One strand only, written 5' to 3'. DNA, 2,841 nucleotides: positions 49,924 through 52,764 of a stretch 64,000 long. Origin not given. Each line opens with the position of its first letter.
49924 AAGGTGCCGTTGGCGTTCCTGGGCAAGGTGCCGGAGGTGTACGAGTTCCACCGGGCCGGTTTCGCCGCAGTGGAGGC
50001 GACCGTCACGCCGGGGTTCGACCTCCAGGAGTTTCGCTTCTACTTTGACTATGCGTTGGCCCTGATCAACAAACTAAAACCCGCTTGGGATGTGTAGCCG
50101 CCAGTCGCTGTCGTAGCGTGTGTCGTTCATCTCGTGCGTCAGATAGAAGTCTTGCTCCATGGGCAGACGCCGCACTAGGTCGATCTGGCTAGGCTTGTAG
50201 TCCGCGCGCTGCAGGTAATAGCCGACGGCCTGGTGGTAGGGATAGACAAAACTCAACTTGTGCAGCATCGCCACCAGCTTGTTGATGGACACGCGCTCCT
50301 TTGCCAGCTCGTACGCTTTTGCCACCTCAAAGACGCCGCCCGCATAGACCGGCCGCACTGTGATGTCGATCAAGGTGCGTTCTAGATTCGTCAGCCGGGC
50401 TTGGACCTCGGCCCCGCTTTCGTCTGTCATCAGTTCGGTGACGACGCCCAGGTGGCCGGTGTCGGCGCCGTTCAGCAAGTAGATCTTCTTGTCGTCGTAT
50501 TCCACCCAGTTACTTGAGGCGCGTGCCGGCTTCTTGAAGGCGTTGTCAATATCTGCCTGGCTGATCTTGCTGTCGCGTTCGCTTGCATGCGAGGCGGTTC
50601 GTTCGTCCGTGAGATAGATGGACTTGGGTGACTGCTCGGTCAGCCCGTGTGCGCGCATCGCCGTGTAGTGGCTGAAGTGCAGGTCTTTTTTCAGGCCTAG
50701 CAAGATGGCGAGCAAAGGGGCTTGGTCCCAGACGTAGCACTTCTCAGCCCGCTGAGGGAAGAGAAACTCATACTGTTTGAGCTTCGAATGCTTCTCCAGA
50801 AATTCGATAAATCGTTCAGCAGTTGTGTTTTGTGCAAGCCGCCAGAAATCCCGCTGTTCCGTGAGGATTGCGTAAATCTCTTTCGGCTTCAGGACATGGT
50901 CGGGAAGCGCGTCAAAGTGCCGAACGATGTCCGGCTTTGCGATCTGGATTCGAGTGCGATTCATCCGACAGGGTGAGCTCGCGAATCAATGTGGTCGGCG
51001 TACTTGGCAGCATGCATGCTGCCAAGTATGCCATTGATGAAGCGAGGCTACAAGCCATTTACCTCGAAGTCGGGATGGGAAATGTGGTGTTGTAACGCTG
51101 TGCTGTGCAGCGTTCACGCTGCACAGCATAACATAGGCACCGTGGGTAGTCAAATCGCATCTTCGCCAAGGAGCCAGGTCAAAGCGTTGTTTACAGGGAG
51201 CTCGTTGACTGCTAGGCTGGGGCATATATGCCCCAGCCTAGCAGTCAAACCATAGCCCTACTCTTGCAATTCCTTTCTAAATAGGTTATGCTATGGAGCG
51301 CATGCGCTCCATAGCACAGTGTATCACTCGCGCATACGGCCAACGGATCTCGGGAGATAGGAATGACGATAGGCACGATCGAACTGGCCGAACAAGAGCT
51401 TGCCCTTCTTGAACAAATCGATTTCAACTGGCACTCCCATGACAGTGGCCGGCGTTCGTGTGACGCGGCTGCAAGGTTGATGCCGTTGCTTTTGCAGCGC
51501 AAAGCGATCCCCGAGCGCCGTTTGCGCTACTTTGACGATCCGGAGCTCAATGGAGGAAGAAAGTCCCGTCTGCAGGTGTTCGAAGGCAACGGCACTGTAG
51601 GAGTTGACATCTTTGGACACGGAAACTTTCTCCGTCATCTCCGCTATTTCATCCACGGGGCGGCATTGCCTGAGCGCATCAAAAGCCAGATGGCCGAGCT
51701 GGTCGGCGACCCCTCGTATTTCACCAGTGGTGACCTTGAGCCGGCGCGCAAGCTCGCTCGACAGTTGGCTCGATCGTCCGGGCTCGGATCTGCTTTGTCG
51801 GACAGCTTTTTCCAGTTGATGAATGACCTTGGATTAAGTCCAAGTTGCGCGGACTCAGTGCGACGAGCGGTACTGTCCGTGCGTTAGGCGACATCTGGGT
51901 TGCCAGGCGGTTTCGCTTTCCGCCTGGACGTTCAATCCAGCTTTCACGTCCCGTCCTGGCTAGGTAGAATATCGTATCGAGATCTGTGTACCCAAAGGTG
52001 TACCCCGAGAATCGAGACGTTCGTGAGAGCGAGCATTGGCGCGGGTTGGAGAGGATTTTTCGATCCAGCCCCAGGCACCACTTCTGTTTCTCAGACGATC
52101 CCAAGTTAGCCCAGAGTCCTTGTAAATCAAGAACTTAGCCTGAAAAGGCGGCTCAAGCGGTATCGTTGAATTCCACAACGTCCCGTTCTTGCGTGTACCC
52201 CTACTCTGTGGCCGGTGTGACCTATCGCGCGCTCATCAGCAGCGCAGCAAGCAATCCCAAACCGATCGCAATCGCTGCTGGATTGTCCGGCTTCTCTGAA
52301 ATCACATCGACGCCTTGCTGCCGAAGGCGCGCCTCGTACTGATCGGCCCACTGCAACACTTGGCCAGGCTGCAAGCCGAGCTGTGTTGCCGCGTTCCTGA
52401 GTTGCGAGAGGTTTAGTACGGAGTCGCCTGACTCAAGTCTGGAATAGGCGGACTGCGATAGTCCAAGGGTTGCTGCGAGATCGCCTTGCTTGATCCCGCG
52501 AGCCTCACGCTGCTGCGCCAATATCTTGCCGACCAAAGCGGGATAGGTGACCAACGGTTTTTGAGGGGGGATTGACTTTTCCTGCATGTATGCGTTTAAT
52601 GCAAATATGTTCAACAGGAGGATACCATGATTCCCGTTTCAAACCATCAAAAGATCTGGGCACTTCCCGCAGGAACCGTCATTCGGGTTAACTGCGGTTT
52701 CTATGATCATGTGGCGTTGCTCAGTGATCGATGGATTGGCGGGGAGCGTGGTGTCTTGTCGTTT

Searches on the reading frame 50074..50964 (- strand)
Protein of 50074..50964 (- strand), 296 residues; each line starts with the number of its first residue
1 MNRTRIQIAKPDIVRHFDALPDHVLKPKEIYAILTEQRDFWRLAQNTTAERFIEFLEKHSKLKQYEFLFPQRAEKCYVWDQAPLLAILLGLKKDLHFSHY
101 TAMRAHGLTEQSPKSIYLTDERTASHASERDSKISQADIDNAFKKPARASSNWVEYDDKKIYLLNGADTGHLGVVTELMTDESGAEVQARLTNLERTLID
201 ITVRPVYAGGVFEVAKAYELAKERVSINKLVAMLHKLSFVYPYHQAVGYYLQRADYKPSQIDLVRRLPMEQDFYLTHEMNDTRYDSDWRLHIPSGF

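Call 5: search_protein_families(library=pfam, proteins=[window:50074-50964:-], max_evalue=0.01)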
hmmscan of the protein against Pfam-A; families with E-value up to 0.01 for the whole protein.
window:50074-50964:- (296 aa): 0 families

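Call 6: search_protein_families(library=ncbifam, proteins=[window:50074-50964:-], max_evalue=1)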
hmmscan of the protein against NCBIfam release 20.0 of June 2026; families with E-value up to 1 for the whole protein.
window:50074-50964:- (296 aa): 0 families

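Call 7: search_protein_families(library=padloc, proteins=[window:50074-50964:-], max_evalue=1)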
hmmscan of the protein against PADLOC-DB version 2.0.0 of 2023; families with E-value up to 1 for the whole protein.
window:50074-50964:- (296 aa): 13 families
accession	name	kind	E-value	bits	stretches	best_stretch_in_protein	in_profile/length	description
PDLC02267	AbiEi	-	7.3e-16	56.4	1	13-291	9-239/252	AbiEi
PDLC02269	AbiEi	-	3e-11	41.1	1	188-294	130-238/251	AbiEi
PDLC02270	AbiEi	-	8.3e-11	39.5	1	184-294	142-255/265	AbiEi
PDLC02287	AbiEi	-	2.1e-09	35.3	1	188-294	130-238/253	AbiEi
PDLC02237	AbiEi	-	7.7e-09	33.5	1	96-221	94-211/285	AbiEi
PDLC02225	AbiEi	-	3.5e-05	21.6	1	93-130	69-104/198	AbiEi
PDLC02276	AbiEi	-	0.0001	19.9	1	188-249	143-203/270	AbiEi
PDLC02266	AbiEi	-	0.0012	16.3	1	188-291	146-249/258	AbiEi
PDLC02271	AbiEi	-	0.002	15.4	1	187-294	151-259/263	AbiEi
PDLC02228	AbiEi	-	0.0027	15.1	1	86-139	88-139/216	AbiEi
PDLC02282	AbiEi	-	0.0061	13.9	1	189-291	147-251/260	AbiEi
PDLC02249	AbiEi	-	0.01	13.6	1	81-127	61-107/184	AbiEi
PDLC02260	AbiEi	-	0.025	12.4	1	85-137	64-115/131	AbiEi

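Call 9: find_homologous_proteins(query=window:50074-50964:-, max_evalue=0.00001)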
Query window:50074-50964:- (296 aa): 3693 proteins with E <= 0.00001 among 4336 candidates; the best 120 are listed.
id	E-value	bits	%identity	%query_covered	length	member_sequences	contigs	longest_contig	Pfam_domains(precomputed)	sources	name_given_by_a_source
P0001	1.4e-191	653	97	100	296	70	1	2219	-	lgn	-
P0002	1.6e-188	643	96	100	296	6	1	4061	-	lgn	-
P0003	6.1e-188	641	96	100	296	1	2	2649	-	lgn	-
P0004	7.6e-183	625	94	100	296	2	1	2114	-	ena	-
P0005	8.6e-183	624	94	100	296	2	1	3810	-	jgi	-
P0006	8.7e-181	618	91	100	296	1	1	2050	-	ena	-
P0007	3.2e-180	616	92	100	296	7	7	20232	-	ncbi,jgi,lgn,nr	ncbi:MAG: hypothetical protein KA271_02080 [Propionivibrio sp.]|jgi:hypothetical protein|nr:hypothet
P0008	5.8e-178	609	91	100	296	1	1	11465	-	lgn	-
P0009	2.0e-162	558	82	100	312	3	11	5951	-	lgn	-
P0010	2.6e-160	551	81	100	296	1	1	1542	-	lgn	-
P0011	1.4e-155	535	79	100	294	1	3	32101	-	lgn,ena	-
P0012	2.5e-149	515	77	100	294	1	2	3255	-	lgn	-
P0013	4.0e-146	504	74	100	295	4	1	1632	-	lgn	-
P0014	3.5e-145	501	75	100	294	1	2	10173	-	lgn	-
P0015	4.6e-145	501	74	100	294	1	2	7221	-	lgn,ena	-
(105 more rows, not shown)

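Call 12: find_encoding_contigs(protein=P0007, flank=4000, max_places=6)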
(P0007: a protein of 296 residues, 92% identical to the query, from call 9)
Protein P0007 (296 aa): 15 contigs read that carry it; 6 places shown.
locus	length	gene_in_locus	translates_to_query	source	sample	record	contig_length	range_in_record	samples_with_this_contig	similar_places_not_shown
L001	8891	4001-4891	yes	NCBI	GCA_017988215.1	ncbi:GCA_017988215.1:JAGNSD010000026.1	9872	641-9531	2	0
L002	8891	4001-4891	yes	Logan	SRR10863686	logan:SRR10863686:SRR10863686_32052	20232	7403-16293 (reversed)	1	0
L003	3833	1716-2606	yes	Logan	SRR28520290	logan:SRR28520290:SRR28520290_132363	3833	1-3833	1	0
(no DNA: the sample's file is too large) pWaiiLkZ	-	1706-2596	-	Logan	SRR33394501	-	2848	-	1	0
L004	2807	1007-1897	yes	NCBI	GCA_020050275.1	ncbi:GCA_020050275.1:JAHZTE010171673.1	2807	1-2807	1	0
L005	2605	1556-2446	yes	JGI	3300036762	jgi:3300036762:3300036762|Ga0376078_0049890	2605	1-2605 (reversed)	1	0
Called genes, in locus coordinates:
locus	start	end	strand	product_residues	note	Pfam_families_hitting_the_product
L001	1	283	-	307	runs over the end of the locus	PF06114:Peptidase_M78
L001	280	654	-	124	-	PF12844:HTH_19, PF13560:HTH_31, PF01381:HTH_3, PF13413:HTH_25 (faint)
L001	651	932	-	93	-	-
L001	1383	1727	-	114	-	-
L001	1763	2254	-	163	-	-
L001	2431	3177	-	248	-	-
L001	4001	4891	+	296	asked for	-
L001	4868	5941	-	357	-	PF08843:AbiEii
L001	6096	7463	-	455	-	PF01051:Rep3_N (weak)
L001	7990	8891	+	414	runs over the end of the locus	PF01656:CbiA, PF09140:MipZ (faint), PF10609:ParA (faint), PF13614:AAA_31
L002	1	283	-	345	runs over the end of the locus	PF06114:Peptidase_M78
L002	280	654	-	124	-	PF12844:HTH_19, PF13560:HTH_31, PF01381:HTH_3, PF13413:HTH_25 (faint)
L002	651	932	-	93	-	-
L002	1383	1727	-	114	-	-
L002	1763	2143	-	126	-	-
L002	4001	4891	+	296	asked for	-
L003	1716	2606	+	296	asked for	-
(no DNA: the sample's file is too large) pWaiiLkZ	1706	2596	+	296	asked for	-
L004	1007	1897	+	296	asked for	-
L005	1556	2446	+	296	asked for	-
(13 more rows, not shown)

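Call 16: find_related_loci(query=A1, collection=genome_contigs, flank=2500)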
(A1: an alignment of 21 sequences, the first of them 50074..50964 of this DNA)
Query A1 (296 aa) in genome_contigs; peptide patterns used: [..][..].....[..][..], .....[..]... (x = any residue, [..] = any of these).
467 stretches matched a pattern; 425 encode a relative of the query (tblastn E <= 1e-3); the best 80 are kept; 80 distinct loci.
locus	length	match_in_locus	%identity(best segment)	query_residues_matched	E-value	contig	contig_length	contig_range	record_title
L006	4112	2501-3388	99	1-296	0e+0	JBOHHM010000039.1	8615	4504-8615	MAG: Burkholderiaceae bacterium isolate M3-S_metawrap_bin.150 k127_938578, whole genome shotgun sequence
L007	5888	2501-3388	98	1-296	0e+0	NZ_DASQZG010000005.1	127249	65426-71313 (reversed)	MAG: Polaromonas sp. isolate SMAG_U11085 k141_76706, whole genome shotgun sequence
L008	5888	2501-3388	97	1-296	0e+0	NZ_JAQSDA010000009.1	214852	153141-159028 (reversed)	MAG: Polaromonas sp. isolate U-2019 MAG005 NODE_19_length_214852_cov_29.580869, whole genome shotgun sequence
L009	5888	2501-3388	97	1-296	0e+0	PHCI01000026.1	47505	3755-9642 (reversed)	MAG: Betaproteobacteria bacterium HGW-Betaproteobacteria-3 08E140C01_10kDa_scaffold_212, whole genome shotgun sequence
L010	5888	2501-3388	94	1-296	0e+0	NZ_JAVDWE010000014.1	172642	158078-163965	Hydrogenophaga laconesensis strain BE240 Ga0454552_14, whole genome shotgun sequence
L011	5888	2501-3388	82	1-296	3e-170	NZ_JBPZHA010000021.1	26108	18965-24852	Hydrogenophaga sp. MI9 contig21, whole genome shotgun sequence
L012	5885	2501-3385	73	1-296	1e-150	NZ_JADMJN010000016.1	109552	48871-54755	MAG: Rhodoferax sp. isolate MAG_33 NODE_286_length_109552_cov_49.732805, whole genome shotgun sequence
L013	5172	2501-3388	70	1-296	8e-145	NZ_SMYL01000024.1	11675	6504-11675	Sapientia aquatica strain SA-152 NODE_24_length_11675_cov_41.932975, whole genome shotgun sequence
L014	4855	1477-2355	70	3-296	5e-145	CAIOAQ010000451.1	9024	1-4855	MAG: uncultured beta proteobacterium isolate YR2_bin-0010 genome assembly, contig: bin-0010:451/592, whole genome shotgu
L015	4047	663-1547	69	1-296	2e-144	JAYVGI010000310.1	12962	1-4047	MAG: Polaromonas sp. isolate GL46_Up_concoct_171 GL46_Up_concoct_171_309, whole genome shotgun sequence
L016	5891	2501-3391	72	1-296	2e-141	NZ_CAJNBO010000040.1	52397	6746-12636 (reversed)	Paraburkholderia nemoris strain LMG 31836 isolate LMG 31836, whole genome shotgun sequence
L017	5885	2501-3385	69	1-296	5e-141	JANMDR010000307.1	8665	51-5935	MAG: Betaproteobacteria bacterium isolate OTE_75_metabat_140 OTE_75_k141_808204, whole genome shotgun sequence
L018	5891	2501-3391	69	1-296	9e-140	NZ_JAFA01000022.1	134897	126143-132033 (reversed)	Paraburkholderia nodosa DSM 21604 A3CWDRAFT_scaffold_21.22_C, whole genome shotgun sequence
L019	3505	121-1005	66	1-296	6e-142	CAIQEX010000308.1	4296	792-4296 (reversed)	MAG: uncultured beta proteobacterium isolate Ja1-D2_bin-0275 genome assembly, contig: bin-0275:308/787, whole genome sho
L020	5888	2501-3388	67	2-296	3e-138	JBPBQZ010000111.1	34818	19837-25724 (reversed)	MAG: Janthinobacterium lividum isolate 3300036998_metabat.27 3300036998_metabat.27_Ga0393322_0000312, whole genome shotg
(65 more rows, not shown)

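Call 31: search_solved_structures(query=A1, max_evalue=1, show_alignments=1)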
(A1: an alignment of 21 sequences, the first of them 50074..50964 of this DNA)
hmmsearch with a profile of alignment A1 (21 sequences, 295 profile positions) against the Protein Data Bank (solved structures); distinct sequences matched with E-value up to 1: 5.
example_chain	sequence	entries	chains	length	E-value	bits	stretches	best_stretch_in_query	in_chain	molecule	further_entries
8om1_o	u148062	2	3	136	0.18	14.2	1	66-149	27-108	NADH dehydrogenase [ubiquinone] 1 beta subcomplex subunit 7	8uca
6g2j_o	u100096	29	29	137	0.19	14.2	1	66-149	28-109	NADH dehydrogenase [ubiquinone] 1 beta subcomplex subunit 7 | NADH dehydrogenase [ubiquinone] 1 beta subcomplex subunit 7, METHYLGLYOXAL BIS-(GUANYLHYDR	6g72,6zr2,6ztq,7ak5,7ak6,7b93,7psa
7w2k_v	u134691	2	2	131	0.83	12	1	66-158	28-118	NADH dehydrogenase [ubiquinone] 1 beta subcomplex subunit 7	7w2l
5ldw_o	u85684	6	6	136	0.96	11.8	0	66-149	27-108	NADH dehydrogenase [ubiquinone] 1 beta subcomplex subunit 7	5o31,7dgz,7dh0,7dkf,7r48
7qsd_o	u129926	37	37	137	0.98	11.8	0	66-149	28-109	NADH dehydrogenase [ubiquinone] 1 beta subcomplex subunit 7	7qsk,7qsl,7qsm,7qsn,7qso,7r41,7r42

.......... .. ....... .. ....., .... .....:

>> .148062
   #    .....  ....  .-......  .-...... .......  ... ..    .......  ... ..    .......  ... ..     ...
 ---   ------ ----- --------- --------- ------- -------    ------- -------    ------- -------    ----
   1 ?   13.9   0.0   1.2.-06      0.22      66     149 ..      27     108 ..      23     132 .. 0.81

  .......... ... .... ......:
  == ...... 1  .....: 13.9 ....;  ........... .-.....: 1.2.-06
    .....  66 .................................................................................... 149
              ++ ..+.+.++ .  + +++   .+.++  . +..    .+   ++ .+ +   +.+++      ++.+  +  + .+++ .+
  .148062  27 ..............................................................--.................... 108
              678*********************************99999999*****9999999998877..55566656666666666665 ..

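Call 37: predict_structure(alignment_id=A1)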
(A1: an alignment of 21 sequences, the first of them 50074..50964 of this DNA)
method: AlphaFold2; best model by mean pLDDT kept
length: 296 residues; sequences in the alignment: 21
mean_pLDDT: 58.7   pTM: 0.35
mean pLDDT of the five models: 58.7, 56.7, 53.6, 48.5, 41.9
residues with pLDDT >= 90: 0; 70-90: 104; 50-70: 67; < 50: 125
segments of 3 or more residues with pLDDT < 50: 97-103, 105-177, 188-224, 277-279
pLDDT, mean of each block of 10 residues (from residue 1): 64 82 79 77 76 84 70 72 67 51 47 40 31 39 41 41 37 43 55 42 37 42 56 58 70 77 82 57 81 65
secondary structure, 60 per line:
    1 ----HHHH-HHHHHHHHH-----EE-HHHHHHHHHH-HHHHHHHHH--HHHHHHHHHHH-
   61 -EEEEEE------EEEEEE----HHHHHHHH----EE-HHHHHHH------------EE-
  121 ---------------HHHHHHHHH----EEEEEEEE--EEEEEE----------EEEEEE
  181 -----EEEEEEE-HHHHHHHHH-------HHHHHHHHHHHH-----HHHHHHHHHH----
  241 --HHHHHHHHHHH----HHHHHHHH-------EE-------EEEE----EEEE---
elements in order: H5-8 H10-18 H27-36 H38-46 H49-59 E62-67 E74-79 H84-91 H99-105 H136-144 E149-156 E159-164 E175-180 E186-192 H194-202 H210-221 H227-236 H243-253 H258-265 E282-285 E290-293

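Call 44: predict_structure(alignment_id=A3)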
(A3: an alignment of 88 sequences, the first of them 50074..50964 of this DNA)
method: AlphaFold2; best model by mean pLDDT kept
length: 296 residues; sequences in the alignment: 88
mean_pLDDT: 93.6   pTM: 0.90
mean pLDDT of the five models: 93.6, 93.5, 93.3, 92.4, 92.3
residues with pLDDT >= 90: 262; 70-90: 23; 50-70: 8; < 50: 3
segments of 3 or more residues with pLDDT < 50: 127-129
pLDDT, mean of each block of 10 residues (from residue 1): 84 97 94 96 93 97 97 96 95 96 95 93 63 86 93 96 94 95 91 98 96 98 98 94 98 98 96 91 96 93
secondary structure, 60 per line:
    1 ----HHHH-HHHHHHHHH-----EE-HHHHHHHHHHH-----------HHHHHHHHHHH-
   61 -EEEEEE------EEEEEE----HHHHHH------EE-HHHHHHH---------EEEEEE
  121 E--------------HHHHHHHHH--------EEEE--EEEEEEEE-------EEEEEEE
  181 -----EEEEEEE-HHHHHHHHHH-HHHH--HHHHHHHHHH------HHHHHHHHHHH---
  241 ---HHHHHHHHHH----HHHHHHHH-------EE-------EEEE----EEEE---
elements in order: H5-8 H10-18 H27-37 H49-59 E62-67 E74-79 H84-89 H99-105 E115-121 H136-144 E153-156 E159-166 E174-180 E186-192 H194-203 H205-208 H211-220 H227-237 H244-253 H258-265 E282-285 E290-293

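Call 46: fold_search(model_id=the predicted structure, library=pdb)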
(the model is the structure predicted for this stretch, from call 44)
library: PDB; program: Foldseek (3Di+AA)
matches with E <= 10: 385; with E <= 0.001: 4
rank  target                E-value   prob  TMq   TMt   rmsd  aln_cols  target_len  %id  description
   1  1zel_A                1.1e-06  1.00  0.58  0.59   6.4       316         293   11  Crystal structure of RV2827C protein from Mycobacterium tuberculosis (released 2006-05-02)
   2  1zel_B                2.2e-06  1.00  0.59  0.59   6.3       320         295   11  Crystal structure of RV2827C protein from Mycobacterium tuberculosis (released 2006-05-02)
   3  6y8q_A                2.4e-06  1.00  0.45  0.62   6.2       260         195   11  AbiEi antitoxin from Streptococcus agalactiae (released 2020-12-16)
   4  6y8q_D                3.1e-04  1.00  0.41  0.60   6.0       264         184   11  AbiEi antitoxin from Streptococcus agalactiae (released 2020-12-16)
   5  5cfu                  7.0e-02  0.77  0.26  0.40  13.3       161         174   14  Crystal Structure of ANT(2")-Ia in complex with adenylyl-2"-tobramycin (released 2016-07-20)
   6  5cfs                  1.2e-01  0.60  0.26  0.40  13.5       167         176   15  Crystal Structure of ANT(2")-Ia in complex with AMPCPP and tobramycin (released 2016-03-16)
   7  4ok0_B                1.8e-01  0.41  0.27  0.34  14.8       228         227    8  Crystal structure of putative nucleotidyltransferase from H. pylori (released 2014-04-09)
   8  6xat                  4.0e-01  0.72  0.18  0.52   5.8        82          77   18  Crystal structure of the human FoxP4 DNA binding Domain (released 2021-06-09)
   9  7wh4_A                4.0e-01  0.66  0.17  0.40   4.7        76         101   14  Crystal structure of the PadR-family transcriptional regulator Rv3488 of Mycobacterium tuberculosis H37Rv in complex w (released 2022-02-09)
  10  2mlg_MODEL_1_A        4.2e-01  0.54  0.15  0.45   6.4        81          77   12  Stf76 from the Sulfolobus islandicus plasmid-virus pSSVx (released 2014-03-12)
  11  2xig_C                4.7e-01  0.25  0.19  0.32  12.1       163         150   10  The structure of the Helicobacter pylori ferric uptake regulator Fur reveals three functional metal binding sites (released 2011-01-19)
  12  2dqr_D                5.3e-01  0.47  0.18  0.39   8.0        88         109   15  Crystal structure of the replication terminator protein mutant RTP.E39K.R42Q (released 2007-05-29)
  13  8ffz_B                5.3e-01  0.09  0.22  0.09  28.8       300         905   11  TFIIIA-TFIIIC-Brf1-TBP complex bound to 5S rRNA gene (released 2023-06-21)
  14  5zhc_A                6.3e-01  0.57  0.17  0.40   4.6        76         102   14  Crystal structure of the PadR-family transcriptional regulator Rv3488 of Mycobacterium tuberculosis H37Rv (released 2018-10-17)
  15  2e1n_A                6.7e-01  0.54  0.18  0.39   5.2        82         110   17  Crystal structure of the Cyanobacterium circadian clock modifier Pex (released 2006-11-28)
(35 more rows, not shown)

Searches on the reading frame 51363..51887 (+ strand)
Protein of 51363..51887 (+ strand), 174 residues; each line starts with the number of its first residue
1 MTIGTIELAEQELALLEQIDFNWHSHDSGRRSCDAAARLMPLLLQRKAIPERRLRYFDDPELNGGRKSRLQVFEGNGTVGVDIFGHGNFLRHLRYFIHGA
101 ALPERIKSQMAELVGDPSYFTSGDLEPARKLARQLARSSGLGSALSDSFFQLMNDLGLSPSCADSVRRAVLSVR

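Call 5: search_protein_families(library=pfam, proteins=[window:51363-51887:+], max_evalue=0.01)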
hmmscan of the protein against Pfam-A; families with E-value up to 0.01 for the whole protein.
window:51363-51887:+ (174 aa): 0 families

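Call 6: search_protein_families(library=ncbifam, proteins=[window:51363-51887:+], max_evalue=1)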
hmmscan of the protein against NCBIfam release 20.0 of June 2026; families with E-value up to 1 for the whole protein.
window:51363-51887:+ (174 aa): 0 families

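Call 7: search_protein_families(library=padloc, proteins=[window:51363-51887:+], max_evalue=1)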
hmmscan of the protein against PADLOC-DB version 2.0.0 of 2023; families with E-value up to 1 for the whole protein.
window:51363-51887:+ (174 aa): 0 families

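Call 57: find_homologous_proteins(query=window:51363-51887:+, max_evalue=0.001)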
Query window:51363-51887:+ (174 aa): 40 proteins with E <= 0.001 among 460 candidates.
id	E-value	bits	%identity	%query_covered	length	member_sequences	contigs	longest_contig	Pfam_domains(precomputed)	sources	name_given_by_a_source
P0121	1.9e-107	375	98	100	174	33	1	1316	-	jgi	jgi:hypothetical protein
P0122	5.3e-87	308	80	100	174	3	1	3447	-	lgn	-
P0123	1.6e-83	297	77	100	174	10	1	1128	-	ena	-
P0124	2.4e-83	296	78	100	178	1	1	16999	-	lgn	-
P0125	1.8e-81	290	76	100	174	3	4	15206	-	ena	-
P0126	8.0e-81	288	78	100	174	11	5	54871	-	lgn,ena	-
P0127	1.4e-80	287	78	100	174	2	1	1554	-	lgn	-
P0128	4.3e-78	279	76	99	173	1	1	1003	-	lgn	-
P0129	6.3e-78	279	75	99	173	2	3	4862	-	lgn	-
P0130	9.3e-78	278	76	100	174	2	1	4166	-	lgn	-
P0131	1.5e-73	264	90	78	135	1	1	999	-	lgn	-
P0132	3.6e-73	263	72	100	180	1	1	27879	-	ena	-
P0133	9.2e-72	259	65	99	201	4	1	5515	-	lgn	-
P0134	7.6e-71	256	69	100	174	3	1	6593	-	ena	-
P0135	5.1e-69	250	71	100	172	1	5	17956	-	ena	-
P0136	1.0e-65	239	60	99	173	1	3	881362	-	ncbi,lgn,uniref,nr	ncbi:hypothetical protein [Pusillimonas noertemannii]|uniref:Uncharacterized protein n=1 Tax=Pusilli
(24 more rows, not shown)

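Call 58: find_encoding_contigs(protein=P0136, flank=3000, max_places=2)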
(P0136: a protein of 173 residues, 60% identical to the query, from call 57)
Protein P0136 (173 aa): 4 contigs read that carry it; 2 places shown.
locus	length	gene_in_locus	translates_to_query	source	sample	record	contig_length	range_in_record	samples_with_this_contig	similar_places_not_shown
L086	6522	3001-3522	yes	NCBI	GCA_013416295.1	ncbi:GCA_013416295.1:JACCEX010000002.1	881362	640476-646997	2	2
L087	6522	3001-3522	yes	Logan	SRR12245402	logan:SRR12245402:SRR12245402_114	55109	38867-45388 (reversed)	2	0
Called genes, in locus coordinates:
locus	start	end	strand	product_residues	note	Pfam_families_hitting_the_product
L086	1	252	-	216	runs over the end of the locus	PF09517:RE_Eco29kI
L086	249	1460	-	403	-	PF00145:DNA_methylase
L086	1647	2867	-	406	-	-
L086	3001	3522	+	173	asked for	-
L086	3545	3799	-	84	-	PF12643:MazG-like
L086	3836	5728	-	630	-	PF00580:UvrD-helicase, PF01443:Viral_helicase1 (faint), PF13245:AAA_19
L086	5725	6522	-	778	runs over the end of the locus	PF13175:AAA_15, PF13304:AAA_21 (faint), PF13476:AAA_23 (weak), PF13175:AAA_15, PF20469:OLD-like_TOPRIM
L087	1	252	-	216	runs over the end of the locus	PF09517:RE_Eco29kI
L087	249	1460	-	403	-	PF00145:DNA_methylase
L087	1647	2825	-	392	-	-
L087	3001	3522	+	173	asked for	-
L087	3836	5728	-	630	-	PF00580:UvrD-helicase, PF01443:Viral_helicase1 (faint), PF13245:AAA_19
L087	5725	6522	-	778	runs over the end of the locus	PF13175:AAA_15, PF13304:AAA_21 (faint), PF13476:AAA_23 (weak), PF13175:AAA_15, PF20469:OLD-like_TOPRIM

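Call 59: find_encoding_contigs(protein=P0126, flank=3000, max_places=2)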
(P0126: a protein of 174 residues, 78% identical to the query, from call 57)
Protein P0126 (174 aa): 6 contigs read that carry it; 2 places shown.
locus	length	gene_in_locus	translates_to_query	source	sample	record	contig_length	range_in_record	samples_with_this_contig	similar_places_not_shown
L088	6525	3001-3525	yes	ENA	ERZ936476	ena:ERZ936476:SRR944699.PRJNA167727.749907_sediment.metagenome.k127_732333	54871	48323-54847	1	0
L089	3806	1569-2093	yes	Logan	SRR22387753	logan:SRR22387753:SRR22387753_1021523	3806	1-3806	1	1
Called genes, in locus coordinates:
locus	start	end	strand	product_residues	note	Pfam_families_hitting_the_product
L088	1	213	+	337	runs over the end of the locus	PF03524:CagX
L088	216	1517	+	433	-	PF03743:TrbI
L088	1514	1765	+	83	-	PF10038:DUF2274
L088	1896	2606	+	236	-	PF26900:Phage_lambda_Ea47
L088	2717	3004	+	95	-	-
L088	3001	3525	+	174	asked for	-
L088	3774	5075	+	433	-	-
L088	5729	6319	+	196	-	PF03692:CxxCxxCC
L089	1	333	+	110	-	?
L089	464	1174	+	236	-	PF26900:Phage_lambda_Ea47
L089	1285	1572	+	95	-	-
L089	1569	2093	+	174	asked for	-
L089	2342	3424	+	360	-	-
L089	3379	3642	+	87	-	-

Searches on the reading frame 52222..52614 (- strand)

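Call 5: search_protein_families(library=pfam, proteins=[window:52222-52614:-], max_evalue=0.01)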
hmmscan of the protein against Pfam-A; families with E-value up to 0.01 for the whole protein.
window:52222-52614:- (130 aa): 9 families
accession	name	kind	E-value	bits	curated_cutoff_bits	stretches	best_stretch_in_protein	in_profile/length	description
PF01381.28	HTH_3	-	2.3e-10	40.8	23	1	32-83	1-52/55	Helix-turn-helix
PF13560.12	HTH_31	-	1.1e-09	38.9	27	1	30-84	4-59/64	Helix-turn-helix domain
PF12844.13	HTH_19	-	3.3e-06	27.4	30.2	1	29-88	1-60/64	Helix-turn-helix domain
PF13443.12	HTH_26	-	0.00024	21.7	22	1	36-90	6-61/63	Cro/C1-type HTH DNA-binding domain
PF20432.4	Xre-like-HTH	-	0.00069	20.3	25.8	0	38-70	21-53/63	Antitoxin Xre-like helix-turn-helix domain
PF13744.12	HTH_37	-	0.0011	19.2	27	1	30-81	21-73/80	Helix-turn-helix domain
PF08667.16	BetR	-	0.0019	18.7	21.6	1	29-92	11-74/148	BetR domain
PF13413.12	HTH_25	-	0.0022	18.2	24.6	0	31-65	1-35/62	Helix-turn-helix domain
PF19029.5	DUF883_C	-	0.0027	17.8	27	1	113-129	13-29/30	DUF883 C-terminal glycine zipper region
